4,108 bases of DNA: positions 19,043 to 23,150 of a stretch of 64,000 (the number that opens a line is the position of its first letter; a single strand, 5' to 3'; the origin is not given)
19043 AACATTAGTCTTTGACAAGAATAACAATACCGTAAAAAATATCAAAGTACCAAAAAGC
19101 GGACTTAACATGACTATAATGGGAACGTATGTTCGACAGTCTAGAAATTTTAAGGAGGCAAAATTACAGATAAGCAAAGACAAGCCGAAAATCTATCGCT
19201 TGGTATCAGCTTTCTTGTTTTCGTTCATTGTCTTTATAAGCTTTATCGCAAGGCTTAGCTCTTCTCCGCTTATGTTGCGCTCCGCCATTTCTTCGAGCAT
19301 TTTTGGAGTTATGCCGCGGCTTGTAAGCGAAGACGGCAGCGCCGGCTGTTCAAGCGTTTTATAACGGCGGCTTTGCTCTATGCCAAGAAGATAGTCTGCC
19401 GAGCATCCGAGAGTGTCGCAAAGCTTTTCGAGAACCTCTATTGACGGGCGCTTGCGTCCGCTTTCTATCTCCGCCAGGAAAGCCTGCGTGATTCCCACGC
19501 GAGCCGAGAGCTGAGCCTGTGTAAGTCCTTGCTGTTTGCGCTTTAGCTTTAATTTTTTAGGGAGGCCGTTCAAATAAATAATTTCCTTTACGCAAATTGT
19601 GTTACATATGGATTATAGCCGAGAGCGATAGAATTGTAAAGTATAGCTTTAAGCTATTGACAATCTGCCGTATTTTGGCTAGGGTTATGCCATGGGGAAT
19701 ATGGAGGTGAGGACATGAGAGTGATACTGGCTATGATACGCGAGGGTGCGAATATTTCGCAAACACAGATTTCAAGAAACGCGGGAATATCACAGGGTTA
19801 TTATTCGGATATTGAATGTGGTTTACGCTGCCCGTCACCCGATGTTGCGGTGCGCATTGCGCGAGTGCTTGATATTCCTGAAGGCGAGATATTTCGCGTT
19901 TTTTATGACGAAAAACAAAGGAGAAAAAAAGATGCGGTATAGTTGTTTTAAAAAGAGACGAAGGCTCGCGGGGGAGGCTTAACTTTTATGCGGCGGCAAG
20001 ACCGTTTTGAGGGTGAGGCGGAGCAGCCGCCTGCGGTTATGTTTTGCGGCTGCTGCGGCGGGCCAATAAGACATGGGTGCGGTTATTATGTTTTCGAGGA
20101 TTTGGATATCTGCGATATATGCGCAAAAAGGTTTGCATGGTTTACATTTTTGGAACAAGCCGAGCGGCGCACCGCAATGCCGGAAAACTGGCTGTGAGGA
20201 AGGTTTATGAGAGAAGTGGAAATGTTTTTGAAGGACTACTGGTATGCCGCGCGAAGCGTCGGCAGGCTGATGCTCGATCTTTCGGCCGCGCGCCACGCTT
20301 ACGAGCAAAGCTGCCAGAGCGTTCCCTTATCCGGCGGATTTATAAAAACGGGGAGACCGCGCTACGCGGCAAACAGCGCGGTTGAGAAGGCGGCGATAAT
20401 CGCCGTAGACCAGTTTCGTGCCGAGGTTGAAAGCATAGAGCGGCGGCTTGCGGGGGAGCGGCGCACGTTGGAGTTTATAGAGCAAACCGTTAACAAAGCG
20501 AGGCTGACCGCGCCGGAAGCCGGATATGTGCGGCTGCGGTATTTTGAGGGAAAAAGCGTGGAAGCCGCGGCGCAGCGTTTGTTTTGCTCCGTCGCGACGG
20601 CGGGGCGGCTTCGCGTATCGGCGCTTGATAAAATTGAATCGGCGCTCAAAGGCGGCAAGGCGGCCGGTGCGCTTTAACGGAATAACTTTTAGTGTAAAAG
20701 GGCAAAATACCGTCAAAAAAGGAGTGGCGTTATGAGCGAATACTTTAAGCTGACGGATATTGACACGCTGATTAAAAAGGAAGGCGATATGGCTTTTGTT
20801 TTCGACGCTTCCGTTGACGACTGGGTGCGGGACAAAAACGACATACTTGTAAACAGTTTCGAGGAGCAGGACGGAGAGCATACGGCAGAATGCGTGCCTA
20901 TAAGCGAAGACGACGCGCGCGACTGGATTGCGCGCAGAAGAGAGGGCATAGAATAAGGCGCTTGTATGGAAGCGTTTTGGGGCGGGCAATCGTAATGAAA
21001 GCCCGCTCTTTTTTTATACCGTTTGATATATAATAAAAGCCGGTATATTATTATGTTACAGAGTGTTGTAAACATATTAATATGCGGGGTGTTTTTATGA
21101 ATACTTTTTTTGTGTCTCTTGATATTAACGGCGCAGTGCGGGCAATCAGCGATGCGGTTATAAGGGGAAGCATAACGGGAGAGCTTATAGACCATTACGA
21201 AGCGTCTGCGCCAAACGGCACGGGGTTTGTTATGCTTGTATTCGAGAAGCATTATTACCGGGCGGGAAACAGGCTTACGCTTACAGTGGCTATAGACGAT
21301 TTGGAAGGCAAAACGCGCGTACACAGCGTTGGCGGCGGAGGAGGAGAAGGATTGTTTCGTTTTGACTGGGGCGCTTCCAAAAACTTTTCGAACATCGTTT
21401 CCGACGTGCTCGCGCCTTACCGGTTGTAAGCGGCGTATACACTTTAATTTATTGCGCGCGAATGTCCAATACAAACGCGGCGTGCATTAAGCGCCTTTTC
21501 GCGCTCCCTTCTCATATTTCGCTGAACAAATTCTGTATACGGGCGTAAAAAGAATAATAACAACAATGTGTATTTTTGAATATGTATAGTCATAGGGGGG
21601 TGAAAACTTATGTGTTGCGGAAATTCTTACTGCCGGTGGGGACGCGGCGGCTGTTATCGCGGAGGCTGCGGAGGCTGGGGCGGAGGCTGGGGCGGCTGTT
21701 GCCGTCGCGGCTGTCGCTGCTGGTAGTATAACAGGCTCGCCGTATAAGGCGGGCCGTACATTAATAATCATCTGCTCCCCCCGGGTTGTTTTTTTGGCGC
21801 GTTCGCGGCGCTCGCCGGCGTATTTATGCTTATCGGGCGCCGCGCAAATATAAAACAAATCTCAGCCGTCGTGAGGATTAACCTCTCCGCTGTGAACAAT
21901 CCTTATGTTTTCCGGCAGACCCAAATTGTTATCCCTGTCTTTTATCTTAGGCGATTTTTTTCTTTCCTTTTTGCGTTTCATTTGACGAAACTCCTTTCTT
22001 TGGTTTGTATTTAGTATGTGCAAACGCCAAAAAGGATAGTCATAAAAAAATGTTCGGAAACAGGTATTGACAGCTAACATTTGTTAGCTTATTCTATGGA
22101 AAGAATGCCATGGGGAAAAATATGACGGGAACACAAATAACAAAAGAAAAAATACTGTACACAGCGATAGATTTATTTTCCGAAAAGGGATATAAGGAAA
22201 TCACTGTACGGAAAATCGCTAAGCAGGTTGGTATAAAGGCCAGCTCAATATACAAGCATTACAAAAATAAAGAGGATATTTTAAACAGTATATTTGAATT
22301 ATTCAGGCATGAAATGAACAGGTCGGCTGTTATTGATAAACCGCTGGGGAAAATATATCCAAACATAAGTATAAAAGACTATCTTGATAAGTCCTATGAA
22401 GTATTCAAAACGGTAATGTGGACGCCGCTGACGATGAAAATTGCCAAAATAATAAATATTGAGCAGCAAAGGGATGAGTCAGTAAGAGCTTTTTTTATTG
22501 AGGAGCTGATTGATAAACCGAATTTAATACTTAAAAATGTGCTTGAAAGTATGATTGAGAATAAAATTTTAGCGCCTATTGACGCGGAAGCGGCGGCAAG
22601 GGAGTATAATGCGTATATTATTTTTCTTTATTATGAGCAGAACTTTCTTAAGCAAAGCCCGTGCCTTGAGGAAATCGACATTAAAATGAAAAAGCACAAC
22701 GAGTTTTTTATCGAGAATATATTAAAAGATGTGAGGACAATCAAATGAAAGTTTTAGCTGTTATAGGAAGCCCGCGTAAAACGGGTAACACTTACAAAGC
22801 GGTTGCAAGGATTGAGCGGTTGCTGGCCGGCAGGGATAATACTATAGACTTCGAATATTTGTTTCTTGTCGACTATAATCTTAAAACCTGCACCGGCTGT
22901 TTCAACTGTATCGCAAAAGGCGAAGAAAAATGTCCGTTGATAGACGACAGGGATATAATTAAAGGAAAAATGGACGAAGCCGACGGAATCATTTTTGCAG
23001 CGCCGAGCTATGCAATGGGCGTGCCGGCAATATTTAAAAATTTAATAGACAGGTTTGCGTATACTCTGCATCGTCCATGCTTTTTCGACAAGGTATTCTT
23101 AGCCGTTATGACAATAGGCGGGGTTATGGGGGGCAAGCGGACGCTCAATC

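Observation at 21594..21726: Unlisted 38-codon ORF encoding an extreme Cys/Gly/Trp/Arg peptide with no family I can name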

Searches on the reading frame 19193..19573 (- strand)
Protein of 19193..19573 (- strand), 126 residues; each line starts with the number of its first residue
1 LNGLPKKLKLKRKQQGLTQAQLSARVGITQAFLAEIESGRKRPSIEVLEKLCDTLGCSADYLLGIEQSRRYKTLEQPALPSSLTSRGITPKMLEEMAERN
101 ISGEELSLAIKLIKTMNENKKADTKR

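Call 32: search_protein_families(library=pfam, proteins=[window:19193-19573:-], max_evalue=10)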
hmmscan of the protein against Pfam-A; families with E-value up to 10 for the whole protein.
window:19193-19573:- (126 aa): 7 families
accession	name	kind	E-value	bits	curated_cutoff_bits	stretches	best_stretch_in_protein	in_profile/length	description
PF01381.28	HTH_3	-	3.5e-19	69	23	1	8-62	1-55/55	Helix-turn-helix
PF13560.12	HTH_31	-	7.9e-13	49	27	1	8-60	6-59/64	Helix-turn-helix domain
PF12844.13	HTH_19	-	2.5e-12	46.9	30.2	1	6-63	2-59/64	Helix-turn-helix domain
PF13443.12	HTH_26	-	4.7e-12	46.4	22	1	9-64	3-59/63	Cro/C1-type HTH DNA-binding domain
PF13413.12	HTH_25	-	0.00074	19.7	24.6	1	8-40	2-34/62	Helix-turn-helix domain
PF13744.12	HTH_37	-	0.015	15.5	27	1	12-58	27-74/80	Helix-turn-helix domain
PF22495.2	HTH_92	-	0.031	14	27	1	12-43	4-35/45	RsaL-like HTH domain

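Call 76: search_protein_families(library=phrogs, proteins=[window:19193-19573:-], max_evalue=0.01)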
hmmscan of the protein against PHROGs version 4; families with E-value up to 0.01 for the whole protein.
window:19193-19573:- (126 aa): 32 families (the best 25 are shown)
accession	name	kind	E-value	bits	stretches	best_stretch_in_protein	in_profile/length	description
phrog_8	-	transcription regulation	6.2e-19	69.6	1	4-112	77-182/346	transcriptional regulator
phrog_3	-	transcription regulation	2.6e-14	54.8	1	2-103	87-185/430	transcriptional repressor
phrog_1373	-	transcription regulation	3.5e-14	54.1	1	6-102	66-162/166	transcriptional regulator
phrog_2439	-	transcription regulation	2.9e-12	47.2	1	4-86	8-87/367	transcriptional regulator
phrog_4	-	transcription regulation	1.2e-11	45.3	1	4-71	137-200/400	transcriptional repressor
phrog_7241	-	transcription regulation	2.3e-11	44.8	1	7-63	65-121/122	transcriptional regulator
phrog_7396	-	unknown function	2.7e-10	41.3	1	6-67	18-82/227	-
phrog_2967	-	transcription regulation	4.5e-10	40.4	1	6-69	13-76/225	transcriptional regulator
phrog_5823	-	transcription regulation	9.8e-10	39.1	1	6-72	9-76/404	transcriptional regulator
phrog_6831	-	transcription regulation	2.7e-08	34.7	1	13-51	15-54/68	transcriptional regulator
phrog_4836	-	transcription regulation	4.2e-08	34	1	6-71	78-143/194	CII-like regulator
phrog_2104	-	unknown function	1.5e-06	29.4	1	5-51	41-87/103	-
phrog_2328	-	transcription regulation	1.5e-06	29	1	8-64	20-76/128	transcriptional repressor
phrog_4583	-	transcription regulation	3.3e-06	28.1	1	13-64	20-71/81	transcriptional repressor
phrog_9908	-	DNA, RNA and nucleotide metabolism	9e-06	26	1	6-70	16-84/282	DNA binding protein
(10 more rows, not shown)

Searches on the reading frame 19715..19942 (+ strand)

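Call 76: search_protein_families(library=phrogs, proteins=[window:19715-19942:+], max_evalue=0.01)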
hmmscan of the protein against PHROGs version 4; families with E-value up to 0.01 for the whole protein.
window:19715-19942:+ (75 aa): 18 families
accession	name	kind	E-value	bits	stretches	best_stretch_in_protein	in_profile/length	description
phrog_3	-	transcription regulation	1.9e-09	38.8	1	4-69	92-155/430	transcriptional repressor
phrog_8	-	transcription regulation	1.9e-08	35.2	1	7-55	83-131/346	transcriptional regulator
phrog_7241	-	transcription regulation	6.3e-08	33.7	1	6-56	67-117/122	transcriptional regulator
phrog_2439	-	transcription regulation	2.3e-06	27.7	1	5-68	12-71/367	transcriptional regulator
phrog_2967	-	transcription regulation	3.1e-06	27.9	1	3-60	13-70/225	transcriptional regulator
phrog_4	-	transcription regulation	5.7e-06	26.5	1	7-59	143-191/400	transcriptional repressor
phrog_2104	-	unknown function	1.6e-05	26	1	6-55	45-94/103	-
phrog_5823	-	transcription regulation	1.8e-05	25.1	1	5-59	11-66/404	transcriptional regulator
phrog_6831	-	transcription regulation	0.00012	23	1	4-43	11-49/68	transcriptional regulator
phrog_8038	-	unknown function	0.00015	22.5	1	13-39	16-42/66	-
phrog_1124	-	transcription regulation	0.00066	20.3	1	6-53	12-60/177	transcriptional regulator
phrog_1373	-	transcription regulation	0.0014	19.6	1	5-55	69-118/166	transcriptional regulator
phrog_769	-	transcription regulation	0.0049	17.8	1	6-73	18-81/89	transcriptional repressor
phrog_6223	-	transcription regulation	0.0051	17.8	0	12-48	16-53/73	transcriptional repressor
phrog_6463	-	DNA, RNA and nucleotide metabolism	0.0062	17.1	1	23-74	60-110/208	HTH DNA binding protein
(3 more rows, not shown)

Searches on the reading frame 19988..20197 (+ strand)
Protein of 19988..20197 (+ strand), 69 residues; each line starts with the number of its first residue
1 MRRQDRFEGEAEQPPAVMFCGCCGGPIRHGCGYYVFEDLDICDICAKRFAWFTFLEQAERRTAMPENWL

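Call 32: search_protein_families(library=pfam, proteins=[window:19988-20197:+], max_evalue=10)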
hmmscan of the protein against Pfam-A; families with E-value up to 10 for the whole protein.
window:19988-20197:+ (69 aa): 0 families

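Call 76: search_protein_families(library=phrogs, proteins=[window:19988-20197:+], max_evalue=0.01)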
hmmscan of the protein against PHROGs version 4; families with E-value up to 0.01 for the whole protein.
window:19988-20197:+ (69 aa): 1 family
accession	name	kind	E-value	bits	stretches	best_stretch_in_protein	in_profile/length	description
phrog_4331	-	unknown function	0.00042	21.3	1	13-63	18-66/68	-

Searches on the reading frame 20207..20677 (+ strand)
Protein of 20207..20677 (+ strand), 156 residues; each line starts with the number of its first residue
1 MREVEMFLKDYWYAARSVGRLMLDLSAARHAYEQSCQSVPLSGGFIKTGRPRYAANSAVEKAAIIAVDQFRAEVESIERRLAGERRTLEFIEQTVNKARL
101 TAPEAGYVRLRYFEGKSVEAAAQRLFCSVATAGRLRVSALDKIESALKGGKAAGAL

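Call 3: search_protein_families(library=ncbifam, proteins=[window:20207-20677:+], max_evalue=10)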
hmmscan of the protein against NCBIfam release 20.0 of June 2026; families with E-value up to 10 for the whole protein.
window:20207-20677:+ (156 aa): 7 families
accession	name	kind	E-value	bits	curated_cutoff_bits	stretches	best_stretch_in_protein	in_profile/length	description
TIGR01730.1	RND_mfp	subfamily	0.00093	18.2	94.9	1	65-136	102-172/322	efflux RND transporter periplasmic adaptor subunit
TIGR02937.1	sigma70-ECF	superfamily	0.0018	17.9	42.9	1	98-147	116-165/165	sigma-70 family RNA polymerase sigma factor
NF006456.0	PRK08815.1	equivalog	0.021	14.1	464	1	46-125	27-106/376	GTP cyclohydrolase II RibA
NF003257.0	PRK04217.1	equivalog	0.028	14.5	115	1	100-151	43-94/110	hypothetical protein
TIGR02999.1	Sig-70_X6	subfamily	0.052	13.4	126.15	1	80-134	113-169/183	ECF-type sigma factor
NF006071.0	PRK08215.1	equivalog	0.084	12.4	372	1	96-146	206-256/258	RNA polymerase sporulation sigma factor SigG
NF050075.1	SMU1112c_YaeR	equivalog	0.12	12.6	140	1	66-137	30-102/125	SMU1112c/YaeR family gloxylase I-like metalloprotein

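Call 4: search_protein_families(library=pfam, proteins=[window:20207-20677:+], max_evalue=10)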
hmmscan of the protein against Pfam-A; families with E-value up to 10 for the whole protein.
window:20207-20677:+ (156 aa): 5 families
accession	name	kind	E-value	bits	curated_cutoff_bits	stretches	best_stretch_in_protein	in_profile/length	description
PF08281.18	Sigma70_r4_2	-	0.019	15.1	25.7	1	108-135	19-46/54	Sigma-70, region 4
PF02001.22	DUF134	-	0.023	15.7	27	1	83-152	15-87/98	Protein of unknown function DUF134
PF04545.22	Sigma70_r4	-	0.027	14.4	24.1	1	99-143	4-48/50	Sigma-70, region 4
PF07638.17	Sigma70_ECF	-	0.044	14.1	21.1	1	88-134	123-170/185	ECF sigma factor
PF05735.19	TSP_C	-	0.25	11.6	25.6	1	102-138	144-180/198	Thrombospondin C-terminal region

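Call 76: search_protein_families(library=phrogs, proteins=[window:20207-20677:+], max_evalue=0.01)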
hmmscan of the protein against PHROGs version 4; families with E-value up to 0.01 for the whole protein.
window:20207-20677:+ (156 aa): 3 families
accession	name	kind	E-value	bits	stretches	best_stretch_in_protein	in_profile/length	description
phrog_36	-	transcription regulation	3.1e-10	41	1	1-149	53-189/220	transcriptional regulator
phrog_3512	-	transcription regulation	3.5e-05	25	1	91-149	57-115/130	sigma factor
phrog_248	-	transcription regulation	0.00073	20.7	1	2-150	23-140/161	transcriptional activator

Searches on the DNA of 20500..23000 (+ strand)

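Call 5: search_rna_families(source=window, start=20500, end=23000, threshold=evalue, max_evalue=1)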
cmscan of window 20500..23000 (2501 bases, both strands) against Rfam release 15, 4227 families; matches with E-value up to 1: 2.
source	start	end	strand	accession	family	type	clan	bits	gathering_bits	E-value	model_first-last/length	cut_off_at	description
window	21951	22057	+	RF04112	MIR5512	Gene; miRNA;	-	26.3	139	0.05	1-132/132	no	MIR5512 microRNA precursor family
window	21954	22051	+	RF03693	MIR1919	Gene; miRNA;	-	24.3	85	0.072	1-123/123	no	MIR1919 microRNA precursor family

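Call 21: search_dna_similar(query=window:21430-21900:+, collection=phages, mode=distant)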
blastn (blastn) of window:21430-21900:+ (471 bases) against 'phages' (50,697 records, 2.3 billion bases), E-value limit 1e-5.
No match.

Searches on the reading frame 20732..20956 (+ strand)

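Call 3: search_protein_families(library=ncbifam, proteins=[window:20732-20956:+], max_evalue=10)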
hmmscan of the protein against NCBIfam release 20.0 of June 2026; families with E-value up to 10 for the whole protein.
window:20732-20956:+ (74 aa): 1 family
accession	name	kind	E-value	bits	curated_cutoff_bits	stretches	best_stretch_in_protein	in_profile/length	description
TIGR01128.2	holA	equivalog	0.11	11.8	80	1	19-69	93-138/316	DNA polymerase III subunit delta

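Call 4: search_protein_families(library=pfam, proteins=[window:20732-20956:+], max_evalue=10)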
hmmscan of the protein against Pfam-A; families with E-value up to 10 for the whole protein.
window:20732-20956:+ (74 aa): 0 families

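Call 76: search_protein_families(library=phrogs, proteins=[window:20732-20956:+], max_evalue=0.01)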
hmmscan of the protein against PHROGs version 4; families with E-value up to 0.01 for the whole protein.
window:20732-20956:+ (74 aa): 0 families

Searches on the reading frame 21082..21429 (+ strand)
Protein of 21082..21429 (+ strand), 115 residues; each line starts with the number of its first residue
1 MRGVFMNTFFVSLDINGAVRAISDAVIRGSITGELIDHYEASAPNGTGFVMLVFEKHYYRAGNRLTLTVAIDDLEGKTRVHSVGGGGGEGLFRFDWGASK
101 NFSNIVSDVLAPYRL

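Call 3: search_protein_families(library=ncbifam, proteins=[window:21082-21429:+], max_evalue=10)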
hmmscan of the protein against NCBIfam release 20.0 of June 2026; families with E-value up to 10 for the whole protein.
window:21082-21429:+ (115 aa): 0 families

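Call 4: search_protein_families(library=pfam, proteins=[window:21082-21429:+], max_evalue=10)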
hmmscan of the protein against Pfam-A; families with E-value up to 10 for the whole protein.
window:21082-21429:+ (115 aa): 1 family
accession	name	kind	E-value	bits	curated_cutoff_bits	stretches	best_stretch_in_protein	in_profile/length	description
PF19524.4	DUF6054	-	3.2e-20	72.4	27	1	13-112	10-109/111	Family of unknown function (DUF6054)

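Call 10: find_related_loci(query=window:21082-21429:+, collection=genome_contigs, flank=4000)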
Query window:21082-21429:+ (115 aa) in genome_contigs; peptide patterns used: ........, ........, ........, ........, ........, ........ (x = any residue, [..] = any of these).
463 stretches matched a pattern; 104 encode a relative of the query (tblastn E <= 1e-3); the best 80 are kept; 80 distinct loci.
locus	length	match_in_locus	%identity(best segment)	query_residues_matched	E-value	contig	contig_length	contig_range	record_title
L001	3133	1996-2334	82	3-115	1e-55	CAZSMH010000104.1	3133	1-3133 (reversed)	MAG TPA_asm: uncultured Christensenellaceae bacterium isolate SRP192927_co6_803 genome assembly, contig: NODE_92125_leng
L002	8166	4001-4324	76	7-114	1e-52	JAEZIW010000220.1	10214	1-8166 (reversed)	MAG: Bacillota bacterium isolate OH_CDB_207 k127_645188, whole genome shotgun sequence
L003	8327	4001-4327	74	7-115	1e-52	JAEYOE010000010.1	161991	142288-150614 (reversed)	MAG: Bacillota bacterium isolate OH_CBB_13 k127_1554018, whole genome shotgun sequence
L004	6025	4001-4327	72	7-115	1e-52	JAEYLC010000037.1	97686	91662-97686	MAG: Bacillota bacterium isolate OH_HFB_48 k127_588311, whole genome shotgun sequence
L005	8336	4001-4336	71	4-115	9e-52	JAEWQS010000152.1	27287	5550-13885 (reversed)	MAG: Bacillota bacterium isolate OH_SBrB_29 k127_986927, whole genome shotgun sequence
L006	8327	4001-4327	71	7-115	5e-47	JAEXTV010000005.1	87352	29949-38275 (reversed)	MAG: Bacillota bacterium isolate OH_HBrB_366 k127_1673258, whole genome shotgun sequence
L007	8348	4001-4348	70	1-115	1e-44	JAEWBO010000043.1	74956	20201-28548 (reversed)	MAG: Bacillota bacterium isolate OH_PBB_253 k127_1558593, whole genome shotgun sequence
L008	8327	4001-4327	71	7-115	6e-45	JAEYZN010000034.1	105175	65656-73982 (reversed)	MAG: Bacillota bacterium isolate OH_CBlB_98 k127_3635540, whole genome shotgun sequence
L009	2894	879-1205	66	7-115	6e-45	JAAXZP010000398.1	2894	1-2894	MAG: Christensenellaceae bacterium isolate AS01afH2WH_49 36908_AS01, whole genome shotgun sequence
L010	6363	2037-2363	70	7-115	3e-44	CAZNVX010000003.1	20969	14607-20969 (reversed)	MAG TPA_asm: uncultured Christensenellaceae bacterium isolate SRP241326_co1_47 genome assembly, contig: NODE_3729_length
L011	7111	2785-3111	61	6-115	7e-43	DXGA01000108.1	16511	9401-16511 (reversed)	MAG TPA_asm: Candidatus Flavonifractor merdipullorum isolate ChiGjej6B6-1540 ChiGjej6B6M5__C206780_L16511_SAMN08009849,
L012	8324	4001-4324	69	7-114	4e-43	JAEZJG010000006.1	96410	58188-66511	MAG: Bacillota bacterium isolate OH_CDB_228 k127_2577496, whole genome shotgun sequence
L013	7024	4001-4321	65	6-113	1e-42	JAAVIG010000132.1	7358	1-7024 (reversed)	MAG: Oscillospiraceae bacterium isolate Mgla_MAG_6-bin_38 c_000000145231, whole genome shotgun sequence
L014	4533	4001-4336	67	4-115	2e-42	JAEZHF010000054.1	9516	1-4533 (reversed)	MAG: Bacillota bacterium isolate OH_CDB_128 k127_1400435, whole genome shotgun sequence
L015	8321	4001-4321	62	8-115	8e-42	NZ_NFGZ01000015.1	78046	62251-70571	Flavonifractor sp. An92 An92_contig_15, whole genome shotgun sequence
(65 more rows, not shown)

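Call 29: find_encoding_contigs(protein=window:21082-21426:+, flank=3000, max_places=10)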
Protein window:21082-21426:+ (115 aa): no gene with exactly this product is on record in the collection.

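Call 76: search_protein_families(library=phrogs, proteins=[window:21082-21429:+], max_evalue=0.01)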
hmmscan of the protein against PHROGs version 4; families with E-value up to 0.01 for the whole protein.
window:21082-21429:+ (115 aa): 1 family
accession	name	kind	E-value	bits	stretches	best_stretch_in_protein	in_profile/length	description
phrog_25410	-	unknown function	2.2e-09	38.3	1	43-113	38-108/110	-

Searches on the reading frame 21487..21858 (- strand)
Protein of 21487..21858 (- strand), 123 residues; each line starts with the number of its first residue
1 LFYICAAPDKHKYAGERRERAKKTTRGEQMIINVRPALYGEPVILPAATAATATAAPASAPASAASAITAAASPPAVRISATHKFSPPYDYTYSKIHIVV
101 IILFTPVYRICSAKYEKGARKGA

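Call 3: search_protein_families(library=ncbifam, proteins=[window:21487-21858:-], max_evalue=10)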
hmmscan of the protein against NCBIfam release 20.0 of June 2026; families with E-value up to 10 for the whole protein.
window:21487-21858:- (123 aa): 1 family
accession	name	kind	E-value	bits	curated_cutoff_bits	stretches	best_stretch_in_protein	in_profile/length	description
NF003377.0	PRK04452.1-3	subfamily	3.3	6.6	527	1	41-78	348-385/432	acetyl-CoA decarbonylase/synthase complex subunit delta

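Call 4: search_protein_families(library=pfam, proteins=[window:21487-21858:-], max_evalue=10)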
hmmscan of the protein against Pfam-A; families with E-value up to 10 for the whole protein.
window:21487-21858:- (123 aa): 0 families

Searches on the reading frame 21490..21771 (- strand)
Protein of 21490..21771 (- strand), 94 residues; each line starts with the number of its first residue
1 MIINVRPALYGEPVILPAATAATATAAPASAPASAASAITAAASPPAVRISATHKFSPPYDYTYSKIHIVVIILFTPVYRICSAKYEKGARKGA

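Call 64: find_homologous_proteins(query=window:21490-21771:-, max_evalue=1)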
Query window:21490-21771:- (94 aa): 2 proteins with E <= 1 among 2836 candidates.
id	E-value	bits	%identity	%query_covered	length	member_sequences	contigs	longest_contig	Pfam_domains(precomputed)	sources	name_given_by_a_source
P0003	7.3e-50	184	100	100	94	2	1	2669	-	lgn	-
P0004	5.6e-15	73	64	38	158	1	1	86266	-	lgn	-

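Call 66: find_encoding_contigs(protein=P0004, flank=8000, max_places=6)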
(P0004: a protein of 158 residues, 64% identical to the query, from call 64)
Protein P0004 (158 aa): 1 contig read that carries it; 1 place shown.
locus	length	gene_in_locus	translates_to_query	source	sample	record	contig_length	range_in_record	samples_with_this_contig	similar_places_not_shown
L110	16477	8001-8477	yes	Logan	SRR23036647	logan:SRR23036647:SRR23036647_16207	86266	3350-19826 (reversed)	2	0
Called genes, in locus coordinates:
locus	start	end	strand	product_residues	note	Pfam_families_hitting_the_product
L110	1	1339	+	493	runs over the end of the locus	PF12799:LRR_4 (weak), PF02368:Big_2 (weak), PF00404:Dockerin_1, PF00877:NLPC_P60, PF05382:Amidase_5 (weak)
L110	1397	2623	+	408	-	-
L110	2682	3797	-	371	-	PF02463:SMC_N (weak), PF00005:ABC_tran, PF13304:AAA_21 (faint), PF17912:OB_MalK, PF08402:TOBE_2 (weak)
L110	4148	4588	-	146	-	PF13273:DUF4064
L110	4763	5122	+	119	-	PF03551:PadR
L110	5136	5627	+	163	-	-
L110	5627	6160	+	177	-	PF03773:ArsP_1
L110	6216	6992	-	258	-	PF02525:Flavodoxin_2, PF03358:FMN_red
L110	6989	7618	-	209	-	PF00440:TetR_N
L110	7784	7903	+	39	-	-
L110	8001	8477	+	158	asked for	-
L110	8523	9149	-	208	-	PF00881:Nitroreductase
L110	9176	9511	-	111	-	PF19524:DUF6054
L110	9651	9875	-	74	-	-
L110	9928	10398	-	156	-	-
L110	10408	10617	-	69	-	-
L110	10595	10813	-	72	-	-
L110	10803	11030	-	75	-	PF13560:HTH_31, PF01381:HTH_3, PF12844:HTH_19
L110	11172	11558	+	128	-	PF01381:HTH_3, PF12844:HTH_19, PF13443:HTH_26, PF13560:HTH_31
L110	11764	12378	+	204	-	PF06161:DUF975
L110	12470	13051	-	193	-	-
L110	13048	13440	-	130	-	-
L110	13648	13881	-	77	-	-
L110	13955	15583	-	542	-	PF00485:PRK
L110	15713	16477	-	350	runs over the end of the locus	PF00072:Response_reg, PF13487:HD_5, PF01966:HD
